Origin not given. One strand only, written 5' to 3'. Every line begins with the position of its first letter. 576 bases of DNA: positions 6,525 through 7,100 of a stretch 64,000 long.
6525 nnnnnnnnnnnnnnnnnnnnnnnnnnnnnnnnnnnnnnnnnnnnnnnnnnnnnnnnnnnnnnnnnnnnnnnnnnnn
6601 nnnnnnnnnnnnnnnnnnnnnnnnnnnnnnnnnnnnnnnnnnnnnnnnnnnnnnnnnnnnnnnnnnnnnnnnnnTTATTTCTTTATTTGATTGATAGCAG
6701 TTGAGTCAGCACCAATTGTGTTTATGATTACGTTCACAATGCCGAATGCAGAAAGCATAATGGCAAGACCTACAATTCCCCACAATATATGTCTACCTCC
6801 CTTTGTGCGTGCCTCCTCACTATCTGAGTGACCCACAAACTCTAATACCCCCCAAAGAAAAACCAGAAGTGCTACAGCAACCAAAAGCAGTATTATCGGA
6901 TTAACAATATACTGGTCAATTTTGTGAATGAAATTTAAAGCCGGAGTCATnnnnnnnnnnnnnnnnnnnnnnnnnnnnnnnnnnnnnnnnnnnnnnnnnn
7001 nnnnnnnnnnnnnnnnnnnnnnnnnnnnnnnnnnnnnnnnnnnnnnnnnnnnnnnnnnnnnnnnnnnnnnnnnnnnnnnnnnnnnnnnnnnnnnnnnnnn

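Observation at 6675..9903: Tandem array of five paralogous VirB2/TrbC-like two-helix proteins beside an orphan solute-binding protein, with no secretion machinery in cis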

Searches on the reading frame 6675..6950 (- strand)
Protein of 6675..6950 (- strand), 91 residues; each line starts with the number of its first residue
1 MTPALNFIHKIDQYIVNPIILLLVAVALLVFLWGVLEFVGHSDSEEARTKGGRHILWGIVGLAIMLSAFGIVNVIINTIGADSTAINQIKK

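Call 4: search_protein_families(library=pfam, proteins=[window:6675-6950:-], max_evalue=1)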
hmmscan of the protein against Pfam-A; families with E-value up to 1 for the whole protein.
window:6675-6950:- (91 aa): 8 families
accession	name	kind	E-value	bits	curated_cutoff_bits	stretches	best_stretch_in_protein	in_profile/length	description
PF18895.5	T4SS_pilin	-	2.6e-10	40.7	26.6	1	15-75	12-71/71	Type IV secretion system pilin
PF13624.11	SurA_N_3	-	0.012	15.9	27.2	1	5-49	2-43/162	SurA-like N-terminal domain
PF06653.16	Claudin_3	-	0.034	14.6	28.7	1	20-85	58-123/163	Tight junction protein, Claudin-like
PF20176.3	DUF6541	-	0.06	12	29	1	17-71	49-107/646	Family of unknown function (DUF6541)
PF24380.1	DUF7536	-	0.089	13.5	27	1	23-75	28-80/91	Family of unknown function (DUF7536)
PF11190.13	DUF2976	-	0.22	11.8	28.2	1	6-66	14-75/87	Protein of unknown function (DUF2976)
PF03994.20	DUF350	-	0.48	10.9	26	0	27-77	56-98/133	Domain of Unknown Function (DUF350)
PF00335.26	Tetraspanin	-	0.63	10.1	32.1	1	19-73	10-67/225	Tetraspanin family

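Call 5: search_protein_families(library=ncbifam, proteins=[window:6675-6950:-], max_evalue=1)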
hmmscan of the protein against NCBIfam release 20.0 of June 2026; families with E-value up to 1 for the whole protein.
window:6675-6950:- (91 aa): 5 families
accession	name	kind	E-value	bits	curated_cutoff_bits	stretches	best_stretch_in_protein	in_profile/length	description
NF045849.1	ICE_MMCAP2_0565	equivalog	6.4e-08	32.2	40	1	11-79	12-80/80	Mbov_0395 family pilin-like conjugal transfer protein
NF038300.1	EPS_HpsL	equivalog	0.0023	16.6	640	1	12-75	141-205/534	hormogonium polysaccharide biosynthesis protein HpsL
NF037996.1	B-4DMT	subfamily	0.013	15.3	100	1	20-88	38-106/139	B-4DMT family transporter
TIGR03943.1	TIGR03943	equivalog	0.031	13.6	88.8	1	10-76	4-77/221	TIGR03943 family putative permease subunit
TIGR03927.1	T7SS_EssA_Firm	equivalog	0.44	10.4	32.45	1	42-75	113-146/151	type VII secretion protein EssA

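Call 13: find_homologous_proteins(query=A1, max_evalue=0.001)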
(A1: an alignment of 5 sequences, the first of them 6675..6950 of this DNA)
Query A1 (5 sequences) (91 aa, profile of the alignment): 1253 proteins with E <= 0.001 among 8000 candidates; the best 120 are listed.
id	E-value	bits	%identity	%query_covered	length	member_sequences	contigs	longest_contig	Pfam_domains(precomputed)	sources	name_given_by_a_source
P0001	3.6e-40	155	51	89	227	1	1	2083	PF18895.6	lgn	-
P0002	3.3e-39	152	38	93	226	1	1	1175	PF18895.6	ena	-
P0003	5.5e-38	148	38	80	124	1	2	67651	PF18895.6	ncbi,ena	-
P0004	8.6e-37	144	39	82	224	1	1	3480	PF18895.6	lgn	-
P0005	9.3e-36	141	37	97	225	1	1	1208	PF18895.6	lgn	-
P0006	1.6e-35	140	47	68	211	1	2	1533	PF18895.6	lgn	-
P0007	4.6e-35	138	36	84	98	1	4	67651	PF18895.6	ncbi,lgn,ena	-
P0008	3.1e-34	136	40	93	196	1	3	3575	PF18895.6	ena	-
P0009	4.3e-34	135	39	84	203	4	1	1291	PF18895.6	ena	-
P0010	4.3e-34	135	36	99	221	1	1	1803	PF18895.6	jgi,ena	-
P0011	9.0e-34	134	36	82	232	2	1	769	PF18895.6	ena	-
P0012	2.4e-33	133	40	80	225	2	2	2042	PF18895.6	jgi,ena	-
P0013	5.2e-33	132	33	93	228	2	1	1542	PF18895.6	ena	-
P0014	5.0e-32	128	41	80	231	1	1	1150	PF18895.6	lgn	-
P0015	5.6e-32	128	39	31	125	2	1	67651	PF18895.6,PF04956.19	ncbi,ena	-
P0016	6.0e-32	128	40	90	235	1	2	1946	PF18895.6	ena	-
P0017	8.3e-32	128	43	87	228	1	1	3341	PF18895.6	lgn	-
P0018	1.4e-31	127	43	82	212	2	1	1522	PF18895.6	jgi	-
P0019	4.3e-31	125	44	82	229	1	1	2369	PF18895.6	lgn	-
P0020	7.0e-31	125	40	63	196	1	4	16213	PF18895.6,PF07950.17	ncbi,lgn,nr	ncbi:MAG: hypothetical protein KBD17_00905 [Candidatus Pacebacteria bacterium]|nr:hypothetical prote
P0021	2.0e-30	123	44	75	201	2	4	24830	PF18895.6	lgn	-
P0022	3.8e-30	122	45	77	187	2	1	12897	PF18895.6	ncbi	-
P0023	5.3e-30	122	36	78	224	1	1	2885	PF18895.6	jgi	jgi:hypothetical protein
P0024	6.4e-30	122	37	87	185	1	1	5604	PF18895.6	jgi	-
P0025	1.5e-29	121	34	98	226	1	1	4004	PF18895.6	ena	-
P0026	1.8e-29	120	35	80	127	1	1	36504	PF18895.6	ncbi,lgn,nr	ncbi:MAG: hypothetical protein PHF79_00495 [Candidatus Pacebacteria bacterium]|nr:hypothetical prote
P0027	3.3e-29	119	59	69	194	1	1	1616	PF18895.6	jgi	-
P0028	6.4e-29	118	34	93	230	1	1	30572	PF18895.6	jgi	jgi:hypothetical protein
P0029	7.8e-29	118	35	82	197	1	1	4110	PF18895.6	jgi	jgi:hypothetical protein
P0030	1.1e-28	118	100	100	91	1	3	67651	PF18895.6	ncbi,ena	-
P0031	1.3e-28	118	35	82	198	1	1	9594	PF18895.6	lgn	-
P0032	2.0e-28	117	32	98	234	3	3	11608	PF18895.6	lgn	-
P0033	2.2e-28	117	36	93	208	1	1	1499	PF18895.6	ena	-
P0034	4.9e-28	116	43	82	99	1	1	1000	PF18895.6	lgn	-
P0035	5.2e-27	112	92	100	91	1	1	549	PF18895.6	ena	-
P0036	7.8e-27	112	39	85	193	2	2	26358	PF18895.6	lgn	-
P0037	1.3e-26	111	37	86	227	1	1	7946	PF18895.6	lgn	-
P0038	2.1e-26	110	41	73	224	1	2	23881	PF18895.6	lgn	-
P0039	2.0e-25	107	35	86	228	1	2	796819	PF18895.6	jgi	jgi:uncharacterized membrane protein YidH (DUF202 family)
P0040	2.4e-25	107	37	91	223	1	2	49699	PF18895.6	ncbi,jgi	ncbi:MAG: hypothetical protein RL150_44 [Candidatus Parcubacteria bacterium]|jgi:uncharacterized mem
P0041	5.1e-25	106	43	85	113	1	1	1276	PF18895.6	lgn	-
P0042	1.4e-24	104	32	78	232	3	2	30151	PF18895.6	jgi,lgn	jgi:uncharacterized membrane protein YidH (DUF202 family)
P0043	3.2e-24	103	40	77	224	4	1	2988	PF00003.29,PF18895.6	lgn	-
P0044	4.8e-24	103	36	86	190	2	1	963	PF18895.6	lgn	-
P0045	7.3e-24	102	32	87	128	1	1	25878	PF18895.6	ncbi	-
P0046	8.5e-24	102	70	100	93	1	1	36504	PF18895.6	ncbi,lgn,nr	ncbi:MAG: hypothetical protein PHF79_00500 [Candidatus Pacebacteria bacterium]|nr:hypothetical prote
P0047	9.4e-24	102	41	73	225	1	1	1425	PF18895.6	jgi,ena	-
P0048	2.4e-23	100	30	77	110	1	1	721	PF18895.6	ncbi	-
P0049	2.8e-23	100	33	93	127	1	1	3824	PF18895.6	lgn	-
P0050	3.0e-23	100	33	93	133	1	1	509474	PF18895.6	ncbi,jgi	ncbi:MAG: hypothetical protein RL094_602 [Candidatus Parcubacteria bacterium]|jgi:hypothetical prote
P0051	3.5e-23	100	30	98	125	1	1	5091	PF18895.6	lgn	-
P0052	3.7e-23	100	35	93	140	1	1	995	PF18895.6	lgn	-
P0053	4.1e-23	100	39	73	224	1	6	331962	PF18895.6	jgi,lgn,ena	-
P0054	4.6e-23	100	32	93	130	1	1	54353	PF18895.6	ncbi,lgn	-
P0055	5.4e-23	99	40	58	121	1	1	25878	PF18895.6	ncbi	-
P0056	8.8e-23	99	40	82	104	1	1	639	PF18895.6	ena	-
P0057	1.0e-22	98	31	85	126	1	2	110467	PF18895.6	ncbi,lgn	-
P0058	1.5e-22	98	35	78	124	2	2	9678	PF18895.6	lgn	-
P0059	1.5e-22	98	37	80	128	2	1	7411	PF18895.6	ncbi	-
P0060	1.6e-22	98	35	84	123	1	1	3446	PF18895.6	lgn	-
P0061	2.0e-22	98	33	85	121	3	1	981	PF18895.6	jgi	jgi:fumarate reductase subunit D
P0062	2.1e-22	97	43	87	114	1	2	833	PF18895.6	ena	-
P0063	2.4e-22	97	32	90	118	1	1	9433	PF18895.6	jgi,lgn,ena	-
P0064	2.5e-22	97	38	78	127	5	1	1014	PF18895.6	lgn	-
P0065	3.4e-22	97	32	93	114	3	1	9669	PF18895.6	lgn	-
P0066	3.8e-22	97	34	77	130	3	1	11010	PF18895.6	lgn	-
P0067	4.0e-22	97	35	93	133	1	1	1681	PF18895.6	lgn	-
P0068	4.1e-22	96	37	78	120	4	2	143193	PF18895.6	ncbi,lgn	-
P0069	4.3e-22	96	25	75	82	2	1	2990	PF18895.6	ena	-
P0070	5.2e-22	96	38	78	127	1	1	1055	PF18895.6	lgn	-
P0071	5.6e-22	96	35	78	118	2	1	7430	PF18895.6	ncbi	-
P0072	6.4e-22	96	38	80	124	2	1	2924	PF18895.6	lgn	-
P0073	7.9e-22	96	34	75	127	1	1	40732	PF18895.6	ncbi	-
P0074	8.2e-22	96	35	77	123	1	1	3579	PF18895.6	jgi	jgi:hypothetical protein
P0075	8.9e-22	95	30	84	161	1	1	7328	PF18895.6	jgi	-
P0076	9.2e-22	95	32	75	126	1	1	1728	PF18895.6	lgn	-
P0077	9.5e-22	95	37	75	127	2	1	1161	PF18895.6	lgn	-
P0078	1.0e-21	95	36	81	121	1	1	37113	PF18895.6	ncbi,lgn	ncbi:MAG: pilin [Candidatus Paceibacterota bacterium]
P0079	1.1e-21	95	33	70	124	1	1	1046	PF18895.6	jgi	jgi:fumarate reductase subunit D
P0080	1.1e-21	95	42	76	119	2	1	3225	PF18895.6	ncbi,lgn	-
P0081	1.2e-21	95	37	78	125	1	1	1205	PF18895.6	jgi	jgi:Type IV secretion system pilin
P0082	1.3e-21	95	39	73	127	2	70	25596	PF18895.6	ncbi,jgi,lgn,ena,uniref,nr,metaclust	ncbi:MAG: hypothetical protein COZ49_04260 [Candidatus Yonathbacteria bacterium CG_4_10_14_3_um_filt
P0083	1.3e-21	95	31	78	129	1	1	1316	PF18895.6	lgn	-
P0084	1.4e-21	95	34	77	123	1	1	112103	PF18895.6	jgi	jgi:fumarate reductase subunit D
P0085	1.5e-21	95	34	75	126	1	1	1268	PF18895.6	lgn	-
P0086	1.7e-21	95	36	91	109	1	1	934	PF18895.6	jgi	jgi:uncharacterized membrane protein YidH (DUF202 family)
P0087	1.8e-21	94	31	84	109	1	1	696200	PF18895.6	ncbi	-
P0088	1.9e-21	94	38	78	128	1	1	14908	PF18895.6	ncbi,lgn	-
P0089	1.9e-21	94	33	87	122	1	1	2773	PF18895.6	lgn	-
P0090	2.1e-21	94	37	78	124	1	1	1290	PF18895.6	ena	-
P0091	2.1e-21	94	33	93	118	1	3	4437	PF18895.6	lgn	-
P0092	2.2e-21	94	38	92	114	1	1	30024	PF18895.6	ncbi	-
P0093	2.2e-21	94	39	78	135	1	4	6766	PF18895.6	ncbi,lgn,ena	-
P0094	2.2e-21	94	37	78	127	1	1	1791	PF18895.6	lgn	-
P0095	2.2e-21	94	34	96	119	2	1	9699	PF18895.6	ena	-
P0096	2.6e-21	94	37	78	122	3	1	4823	PF18895.6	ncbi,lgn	-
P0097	2.7e-21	94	36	84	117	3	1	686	PF18895.6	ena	-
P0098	2.7e-21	94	31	78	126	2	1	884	PF18895.6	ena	-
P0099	2.8e-21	94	39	73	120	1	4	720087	PF18895.6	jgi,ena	-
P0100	3.2e-21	94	38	78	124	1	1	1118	PF18895.6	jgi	-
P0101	3.3e-21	94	41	78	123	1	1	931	PF18895.6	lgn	-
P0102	3.7e-21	93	38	78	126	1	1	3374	PF18895.6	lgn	-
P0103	4.6e-21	93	44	78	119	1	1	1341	PF18895.6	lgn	-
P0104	4.7e-21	93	42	78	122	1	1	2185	PF18895.6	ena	-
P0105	5.2e-21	93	42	78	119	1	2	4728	PF18895.6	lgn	-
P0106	5.7e-21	93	38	99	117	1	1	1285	PF18895.6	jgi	jgi:uncharacterized membrane protein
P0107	6.4e-21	93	41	91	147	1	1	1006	PF18895.6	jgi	jgi:hypothetical protein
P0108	6.9e-21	93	45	78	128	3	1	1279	PF18895.6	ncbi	-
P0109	6.9e-21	93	36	80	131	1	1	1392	PF18895.6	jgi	jgi:hypothetical protein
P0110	8.5e-21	92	32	76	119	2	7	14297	PF18895.6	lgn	-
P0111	9.4e-21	92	38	78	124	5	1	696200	PF18895.6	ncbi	-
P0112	9.5e-21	92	41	77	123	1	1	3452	PF18895.6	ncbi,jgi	jgi:hypothetical protein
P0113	1.0e-20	92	37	87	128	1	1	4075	PF18895.6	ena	-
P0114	1.0e-20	92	29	84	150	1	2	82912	PF18895.6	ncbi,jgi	-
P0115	1.1e-20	92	41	77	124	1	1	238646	PF18895.6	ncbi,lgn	-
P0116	1.2e-20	92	34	91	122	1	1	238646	PF18895.6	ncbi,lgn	-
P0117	1.3e-20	92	39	78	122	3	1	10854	PF18895.6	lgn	-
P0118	1.4e-20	92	37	78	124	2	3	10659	PF18895.6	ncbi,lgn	-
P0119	1.5e-20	92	41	78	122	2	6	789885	PF18895.6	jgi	jgi:uncharacterized membrane protein YidH (DUF202 family)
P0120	1.5e-20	91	37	74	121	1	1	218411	PF18895.6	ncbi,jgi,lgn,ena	ncbi:MAG: hypothetical protein WCW87_01570 [Candidatus Paceibacterota bacterium]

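Call 14: find_encoding_contigs(protein=P0030, flank=10000, max_places=4)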
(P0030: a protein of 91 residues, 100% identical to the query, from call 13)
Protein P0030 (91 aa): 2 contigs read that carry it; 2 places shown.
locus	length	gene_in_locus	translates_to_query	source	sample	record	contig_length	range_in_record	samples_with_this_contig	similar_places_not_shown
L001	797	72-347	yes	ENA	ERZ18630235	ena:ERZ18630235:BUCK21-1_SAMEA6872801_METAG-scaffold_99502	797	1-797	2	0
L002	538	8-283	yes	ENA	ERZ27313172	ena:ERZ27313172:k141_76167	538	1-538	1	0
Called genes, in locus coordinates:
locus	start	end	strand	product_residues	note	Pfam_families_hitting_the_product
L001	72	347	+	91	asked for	PF18895:T4SS_pilin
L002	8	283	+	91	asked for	PF18895:T4SS_pilin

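Call 15: find_encoding_contigs(protein=P0046, flank=10000, max_places=3)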
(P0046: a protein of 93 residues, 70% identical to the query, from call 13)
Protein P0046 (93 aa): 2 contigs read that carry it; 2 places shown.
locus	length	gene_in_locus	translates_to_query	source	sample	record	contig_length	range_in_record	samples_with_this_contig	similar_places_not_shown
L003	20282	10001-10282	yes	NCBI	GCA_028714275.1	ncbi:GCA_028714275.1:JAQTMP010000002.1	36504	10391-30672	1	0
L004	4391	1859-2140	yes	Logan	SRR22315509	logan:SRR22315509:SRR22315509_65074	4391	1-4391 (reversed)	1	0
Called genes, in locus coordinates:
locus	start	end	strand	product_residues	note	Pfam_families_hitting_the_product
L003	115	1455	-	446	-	-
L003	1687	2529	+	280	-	-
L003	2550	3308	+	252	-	PF13483:Lactamase_B_3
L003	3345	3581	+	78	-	-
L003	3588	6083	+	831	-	PF00521:DNA_topoisoIV, PF03989:DNA_gyraseA_C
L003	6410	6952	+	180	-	PF01209:Ubie_methyltran, PF13847:Methyltransf_31, PF08241:Methyltransf_11, PF13649:Methyltransf_25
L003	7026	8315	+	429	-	PF01547:SBP_bac_1, PF13416:SBP_bac_8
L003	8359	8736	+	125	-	PF04956:TrbC (weak), PF18895:T4SS_pilin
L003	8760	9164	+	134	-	PF18895:T4SS_pilin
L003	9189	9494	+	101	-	PF18895:T4SS_pilin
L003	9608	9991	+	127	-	PF18895:T4SS_pilin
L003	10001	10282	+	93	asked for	PF18895:T4SS_pilin (weak)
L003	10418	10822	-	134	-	-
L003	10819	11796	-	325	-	-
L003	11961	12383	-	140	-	PF00072:Response_reg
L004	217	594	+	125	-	PF04956:TrbC (weak), PF18895:T4SS_pilin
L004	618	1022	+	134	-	PF18895:T4SS_pilin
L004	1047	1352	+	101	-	PF18895:T4SS_pilin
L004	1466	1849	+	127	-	PF18895:T4SS_pilin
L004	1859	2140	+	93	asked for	PF18895:T4SS_pilin (weak)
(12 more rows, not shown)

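Call 19: list_cluster_members(proteins=[window:6675-6950:-, window:6969-7343:-, window:7505-7801:-, window:7808-8185:-, window:8202-8597:-, window:8599-9903:-, window:10496-13009:-])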
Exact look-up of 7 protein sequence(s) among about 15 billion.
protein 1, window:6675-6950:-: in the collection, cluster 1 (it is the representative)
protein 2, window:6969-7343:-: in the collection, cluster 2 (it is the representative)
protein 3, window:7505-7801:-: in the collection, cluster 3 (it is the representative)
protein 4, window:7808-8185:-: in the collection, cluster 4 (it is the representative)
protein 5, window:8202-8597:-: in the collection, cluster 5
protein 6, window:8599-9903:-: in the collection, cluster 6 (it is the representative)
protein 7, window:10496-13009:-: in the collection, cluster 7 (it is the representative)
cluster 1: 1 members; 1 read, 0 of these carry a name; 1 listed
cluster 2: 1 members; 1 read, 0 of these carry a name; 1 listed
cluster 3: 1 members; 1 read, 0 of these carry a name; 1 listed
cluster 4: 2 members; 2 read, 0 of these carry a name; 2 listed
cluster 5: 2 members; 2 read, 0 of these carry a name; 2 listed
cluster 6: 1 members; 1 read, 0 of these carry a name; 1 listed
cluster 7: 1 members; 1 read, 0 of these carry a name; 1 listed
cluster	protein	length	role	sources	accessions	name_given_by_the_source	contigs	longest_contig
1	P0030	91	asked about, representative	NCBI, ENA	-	-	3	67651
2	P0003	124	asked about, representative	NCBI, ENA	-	-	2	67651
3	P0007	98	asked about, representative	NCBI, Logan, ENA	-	-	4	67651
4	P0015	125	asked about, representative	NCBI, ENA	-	-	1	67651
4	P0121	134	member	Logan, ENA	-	-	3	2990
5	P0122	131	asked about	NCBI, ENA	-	-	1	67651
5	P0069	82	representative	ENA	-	-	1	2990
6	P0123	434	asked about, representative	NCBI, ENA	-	-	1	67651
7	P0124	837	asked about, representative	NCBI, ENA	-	-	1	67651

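Call 70: find_encoding_contigs(protein=P0039, flank=10000, max_places=2)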
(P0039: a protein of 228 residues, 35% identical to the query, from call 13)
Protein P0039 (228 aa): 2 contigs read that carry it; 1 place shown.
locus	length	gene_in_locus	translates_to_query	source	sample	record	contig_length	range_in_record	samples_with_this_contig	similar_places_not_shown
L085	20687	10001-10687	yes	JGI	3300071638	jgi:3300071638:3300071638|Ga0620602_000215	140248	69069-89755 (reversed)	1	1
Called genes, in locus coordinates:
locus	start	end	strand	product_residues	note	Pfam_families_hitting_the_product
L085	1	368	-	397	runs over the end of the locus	PF03129:HGTP_anticodon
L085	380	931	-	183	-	PF10502:Peptidase_S26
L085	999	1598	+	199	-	PF01195:Pept_tRNA_hydro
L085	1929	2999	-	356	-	PF00575:S1 (weak), PF23459:S1_RRP5 (faint), PF00575:S1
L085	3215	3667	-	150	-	-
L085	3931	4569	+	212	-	PF13483:Lactamase_B_3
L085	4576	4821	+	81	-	-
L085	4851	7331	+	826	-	PF00521:DNA_topoisoIV, PF03989:DNA_gyraseA_C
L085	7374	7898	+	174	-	PF01135:PCMT (weak), PF01209:Ubie_methyltran, PF01728:FtsJ (weak), PF05175:MTS (faint), PF13847:Methyltransf_31, PF08241:Methyltransf_11, PF08242:Methyltransf_12 (weak), PF13649:Methyltransf_25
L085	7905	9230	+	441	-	PF01547:SBP_bac_1, PF13416:SBP_bac_8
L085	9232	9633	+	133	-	PF18895:T4SS_pilin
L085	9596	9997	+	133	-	PF04956:TrbC, PF18895:T4SS_pilin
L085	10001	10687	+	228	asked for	PF18895:T4SS_pilin (weak)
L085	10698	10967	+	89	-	PF18895:T4SS_pilin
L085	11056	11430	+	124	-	PF18895:T4SS_pilin (weak)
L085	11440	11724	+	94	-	PF18895:T4SS_pilin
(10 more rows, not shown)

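Call 71: find_encoding_contigs(protein=P0119, flank=10000, max_places=2)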
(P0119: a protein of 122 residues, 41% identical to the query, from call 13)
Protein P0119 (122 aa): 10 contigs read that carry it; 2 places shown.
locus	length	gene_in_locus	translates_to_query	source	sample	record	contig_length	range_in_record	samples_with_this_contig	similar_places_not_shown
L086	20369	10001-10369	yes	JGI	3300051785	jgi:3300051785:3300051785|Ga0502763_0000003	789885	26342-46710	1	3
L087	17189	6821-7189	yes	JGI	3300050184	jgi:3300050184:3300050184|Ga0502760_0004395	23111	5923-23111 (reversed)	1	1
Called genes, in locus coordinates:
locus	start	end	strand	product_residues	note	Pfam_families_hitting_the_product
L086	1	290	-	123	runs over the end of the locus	PF07963:N_methyl (weak)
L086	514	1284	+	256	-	PF12686:DUF3800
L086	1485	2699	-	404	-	PF00575:S1, PF21543:CvfB_2nd (faint), PF23459:S1_RRP5 (faint), PF21710:Spt6_S1 (faint), PF00575:S1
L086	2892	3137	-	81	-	-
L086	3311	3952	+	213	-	PF13483:Lactamase_B_3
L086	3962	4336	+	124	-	-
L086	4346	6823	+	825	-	PF00521:DNA_topoisoIV, PF03989:DNA_gyraseA_C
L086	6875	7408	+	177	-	PF01209:Ubie_methyltran, PF13489:Methyltransf_23 (faint), PF13847:Methyltransf_31, PF08241:Methyltransf_11, PF08242:Methyltransf_12, PF13649:Methyltransf_25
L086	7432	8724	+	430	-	PF01547:SBP_bac_1, PF13416:SBP_bac_8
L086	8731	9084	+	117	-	PF18895:T4SS_pilin (weak)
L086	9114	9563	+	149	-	PF18895:T4SS_pilin (weak)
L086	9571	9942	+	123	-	PF18895:T4SS_pilin (weak)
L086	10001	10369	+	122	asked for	PF18895:T4SS_pilin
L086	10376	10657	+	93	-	PF18895:T4SS_pilin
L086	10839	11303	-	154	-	-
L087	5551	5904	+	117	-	PF18895:T4SS_pilin (weak)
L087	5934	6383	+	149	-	PF18895:T4SS_pilin (weak)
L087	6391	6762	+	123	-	PF18895:T4SS_pilin (weak)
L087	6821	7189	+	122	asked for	PF18895:T4SS_pilin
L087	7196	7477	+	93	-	PF18895:T4SS_pilin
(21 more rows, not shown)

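Call 84: search_solved_structures(query=A6, max_evalue=10)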
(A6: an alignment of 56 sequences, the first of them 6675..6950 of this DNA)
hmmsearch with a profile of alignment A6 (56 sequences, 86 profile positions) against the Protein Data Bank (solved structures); distinct sequences matched with E-value up to 10: 4.
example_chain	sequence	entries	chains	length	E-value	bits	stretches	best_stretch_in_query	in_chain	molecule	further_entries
8upb_A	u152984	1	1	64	0.74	12.8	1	3-27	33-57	De novo designed IL-6 mimetic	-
3eh3_A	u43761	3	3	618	0.99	12.4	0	14-45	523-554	Cytochrome c oxidase subunit 1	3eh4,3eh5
8ug6_A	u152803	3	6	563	2.4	11.2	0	14-33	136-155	Proton channel OTOP2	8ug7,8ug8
8uga_A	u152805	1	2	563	2.8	11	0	14-33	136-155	Proton channel OTOP2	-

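Call 85: search_protein_families(library=phrogs, proteins=[window:6675-6950:-], max_evalue=0.01)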
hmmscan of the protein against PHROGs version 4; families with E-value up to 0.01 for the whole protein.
window:6675-6950:- (91 aa): 0 families
